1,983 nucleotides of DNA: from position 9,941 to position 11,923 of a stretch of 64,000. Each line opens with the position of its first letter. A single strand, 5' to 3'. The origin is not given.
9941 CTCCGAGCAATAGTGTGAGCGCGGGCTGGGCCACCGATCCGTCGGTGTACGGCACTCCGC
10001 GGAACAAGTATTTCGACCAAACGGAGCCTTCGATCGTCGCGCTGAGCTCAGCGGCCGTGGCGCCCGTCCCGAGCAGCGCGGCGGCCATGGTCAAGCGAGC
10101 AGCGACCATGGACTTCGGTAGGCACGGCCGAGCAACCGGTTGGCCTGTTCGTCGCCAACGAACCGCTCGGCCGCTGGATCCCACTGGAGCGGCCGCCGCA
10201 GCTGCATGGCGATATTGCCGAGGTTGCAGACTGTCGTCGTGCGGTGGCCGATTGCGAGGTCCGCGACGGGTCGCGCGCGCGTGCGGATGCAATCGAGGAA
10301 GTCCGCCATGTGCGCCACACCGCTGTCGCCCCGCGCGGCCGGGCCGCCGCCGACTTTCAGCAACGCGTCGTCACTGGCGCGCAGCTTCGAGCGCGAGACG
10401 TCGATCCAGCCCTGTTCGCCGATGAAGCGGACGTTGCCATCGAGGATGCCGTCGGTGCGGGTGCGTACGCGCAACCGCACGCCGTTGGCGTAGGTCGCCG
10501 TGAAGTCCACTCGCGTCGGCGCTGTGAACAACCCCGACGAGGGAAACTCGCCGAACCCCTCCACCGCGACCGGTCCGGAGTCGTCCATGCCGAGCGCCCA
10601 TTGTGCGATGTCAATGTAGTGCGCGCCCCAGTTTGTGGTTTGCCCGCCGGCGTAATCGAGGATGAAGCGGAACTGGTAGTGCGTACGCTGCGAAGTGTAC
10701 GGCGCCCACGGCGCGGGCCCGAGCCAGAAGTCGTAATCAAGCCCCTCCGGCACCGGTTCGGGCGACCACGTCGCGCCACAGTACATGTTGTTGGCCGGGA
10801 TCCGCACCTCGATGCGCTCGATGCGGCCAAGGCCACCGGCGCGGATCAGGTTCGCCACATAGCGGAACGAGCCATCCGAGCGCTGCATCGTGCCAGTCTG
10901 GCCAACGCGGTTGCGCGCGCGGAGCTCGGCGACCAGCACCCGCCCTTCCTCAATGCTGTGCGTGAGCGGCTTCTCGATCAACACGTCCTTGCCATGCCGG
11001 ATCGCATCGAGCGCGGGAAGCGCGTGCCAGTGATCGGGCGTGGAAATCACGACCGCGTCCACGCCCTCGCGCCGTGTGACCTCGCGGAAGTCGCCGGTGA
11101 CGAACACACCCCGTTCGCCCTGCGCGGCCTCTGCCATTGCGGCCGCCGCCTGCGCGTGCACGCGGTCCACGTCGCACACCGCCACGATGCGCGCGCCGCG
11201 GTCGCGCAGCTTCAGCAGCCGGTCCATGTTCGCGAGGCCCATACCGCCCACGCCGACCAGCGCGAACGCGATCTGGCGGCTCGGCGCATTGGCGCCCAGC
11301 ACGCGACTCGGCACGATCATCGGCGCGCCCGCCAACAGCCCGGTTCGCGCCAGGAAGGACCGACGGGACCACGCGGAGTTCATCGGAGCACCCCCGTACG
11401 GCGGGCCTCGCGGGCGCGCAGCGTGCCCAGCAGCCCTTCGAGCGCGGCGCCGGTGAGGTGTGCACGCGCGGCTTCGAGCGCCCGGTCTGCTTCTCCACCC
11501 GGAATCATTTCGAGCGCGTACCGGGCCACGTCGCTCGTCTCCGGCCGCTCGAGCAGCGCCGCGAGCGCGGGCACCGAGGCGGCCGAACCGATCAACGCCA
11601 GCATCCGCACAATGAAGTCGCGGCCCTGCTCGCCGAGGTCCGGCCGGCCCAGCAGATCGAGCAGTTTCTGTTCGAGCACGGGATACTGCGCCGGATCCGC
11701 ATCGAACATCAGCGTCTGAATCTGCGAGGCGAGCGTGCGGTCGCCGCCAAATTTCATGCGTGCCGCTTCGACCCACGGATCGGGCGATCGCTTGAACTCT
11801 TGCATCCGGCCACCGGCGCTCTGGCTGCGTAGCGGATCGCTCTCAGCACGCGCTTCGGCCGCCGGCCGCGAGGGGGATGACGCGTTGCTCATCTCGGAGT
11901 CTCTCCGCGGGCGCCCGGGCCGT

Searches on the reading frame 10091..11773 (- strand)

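Call 24: search_protein_families(library=pfam, proteins=[window:10091-11773:-], max_evalue=0.001)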
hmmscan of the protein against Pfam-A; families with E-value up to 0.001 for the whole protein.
window:10091-11773:- (560 aa): 3 families
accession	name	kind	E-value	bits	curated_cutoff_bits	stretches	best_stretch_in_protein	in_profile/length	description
PF19051.5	GFO_IDH_MocA_C2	-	4e-37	128.5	23.3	1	336-557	43-253/254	Oxidoreductase family, C-terminal alpha/beta domain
PF01408.29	GFO_IDH_MocA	-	3.1e-17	63.8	24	1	169-290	2-115/120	Oxidoreductase family, NAD-binding Rossmann fold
PF22725.1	GFO_IDH_MocA_C3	-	1.1e-06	29.1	27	1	366-457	33-123/124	GFO/IDH/MocA C-terminal domain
